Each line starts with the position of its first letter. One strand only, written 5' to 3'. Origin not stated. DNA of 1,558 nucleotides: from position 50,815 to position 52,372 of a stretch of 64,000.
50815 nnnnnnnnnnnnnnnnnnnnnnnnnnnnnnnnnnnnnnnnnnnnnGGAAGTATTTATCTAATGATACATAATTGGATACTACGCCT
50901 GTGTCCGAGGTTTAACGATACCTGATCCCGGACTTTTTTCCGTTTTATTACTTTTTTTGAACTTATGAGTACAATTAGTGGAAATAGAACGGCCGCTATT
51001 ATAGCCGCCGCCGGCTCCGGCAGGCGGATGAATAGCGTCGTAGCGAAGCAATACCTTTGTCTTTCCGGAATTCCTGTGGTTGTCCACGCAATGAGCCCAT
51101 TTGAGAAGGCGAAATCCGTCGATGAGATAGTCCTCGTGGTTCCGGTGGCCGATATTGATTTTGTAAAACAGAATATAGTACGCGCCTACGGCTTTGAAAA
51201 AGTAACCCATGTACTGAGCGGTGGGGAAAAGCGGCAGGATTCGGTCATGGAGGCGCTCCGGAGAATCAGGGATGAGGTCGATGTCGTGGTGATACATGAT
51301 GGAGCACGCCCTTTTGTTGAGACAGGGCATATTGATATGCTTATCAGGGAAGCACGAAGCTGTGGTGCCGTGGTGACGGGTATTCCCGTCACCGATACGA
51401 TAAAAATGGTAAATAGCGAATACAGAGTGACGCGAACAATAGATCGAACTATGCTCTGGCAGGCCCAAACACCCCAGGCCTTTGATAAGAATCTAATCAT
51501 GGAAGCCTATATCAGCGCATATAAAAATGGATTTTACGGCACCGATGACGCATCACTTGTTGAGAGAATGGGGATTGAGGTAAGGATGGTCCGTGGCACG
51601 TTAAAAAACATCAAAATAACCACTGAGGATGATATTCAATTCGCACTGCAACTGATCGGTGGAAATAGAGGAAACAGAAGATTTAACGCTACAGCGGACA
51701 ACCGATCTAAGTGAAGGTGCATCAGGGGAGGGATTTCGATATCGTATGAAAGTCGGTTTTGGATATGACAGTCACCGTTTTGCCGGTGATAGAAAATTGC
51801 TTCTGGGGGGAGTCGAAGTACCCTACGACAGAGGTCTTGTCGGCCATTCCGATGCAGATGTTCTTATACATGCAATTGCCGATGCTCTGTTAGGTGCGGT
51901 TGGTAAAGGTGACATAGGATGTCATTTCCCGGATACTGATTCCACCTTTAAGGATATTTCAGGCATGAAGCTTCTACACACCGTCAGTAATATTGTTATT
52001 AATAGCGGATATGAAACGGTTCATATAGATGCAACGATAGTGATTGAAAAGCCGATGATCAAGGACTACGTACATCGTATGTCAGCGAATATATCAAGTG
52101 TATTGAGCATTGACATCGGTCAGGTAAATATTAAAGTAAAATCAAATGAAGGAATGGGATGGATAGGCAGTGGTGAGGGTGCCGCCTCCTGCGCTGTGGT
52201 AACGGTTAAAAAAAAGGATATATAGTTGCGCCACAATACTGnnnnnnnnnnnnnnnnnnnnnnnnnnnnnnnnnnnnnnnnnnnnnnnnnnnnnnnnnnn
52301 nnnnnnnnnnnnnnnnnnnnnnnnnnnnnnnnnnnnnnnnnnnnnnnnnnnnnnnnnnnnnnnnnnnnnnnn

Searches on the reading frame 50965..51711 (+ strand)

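Call 28: search_protein_families(library=pfam, proteins=[window:50965-51711:+], max_evalue=0.0001)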
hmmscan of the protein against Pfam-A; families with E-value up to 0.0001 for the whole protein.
window:50965-51711:+ (249 aa): 2 families
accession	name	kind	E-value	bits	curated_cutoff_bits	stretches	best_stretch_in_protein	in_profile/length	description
PF01128.25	IspD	-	4.6e-63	213.4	27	1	10-227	2-215/221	2-C-methyl-D-erythritol 4-phosphate cytidylyltransferase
PF12804.13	NTP_transf_3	-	8.2e-08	33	27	1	11-137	1-120/160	MobA-like NTP transferase domain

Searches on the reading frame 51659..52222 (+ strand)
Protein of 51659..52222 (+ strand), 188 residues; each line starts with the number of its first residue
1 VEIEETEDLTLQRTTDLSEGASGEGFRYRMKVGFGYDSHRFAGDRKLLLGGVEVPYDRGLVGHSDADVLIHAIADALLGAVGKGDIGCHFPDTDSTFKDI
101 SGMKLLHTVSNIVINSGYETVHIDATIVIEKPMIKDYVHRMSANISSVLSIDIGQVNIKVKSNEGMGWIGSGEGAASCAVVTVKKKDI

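Call 28: search_protein_families(library=pfam, proteins=[window:51659-52222:+], max_evalue=0.0001)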
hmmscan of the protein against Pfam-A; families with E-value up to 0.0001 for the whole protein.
window:51659-52222:+ (188 aa): 1 family
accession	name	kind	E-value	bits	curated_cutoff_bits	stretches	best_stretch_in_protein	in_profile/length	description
PF02542.21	YgbB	-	3.2e-58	196.9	26.7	1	30-183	1-154/155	YgbB family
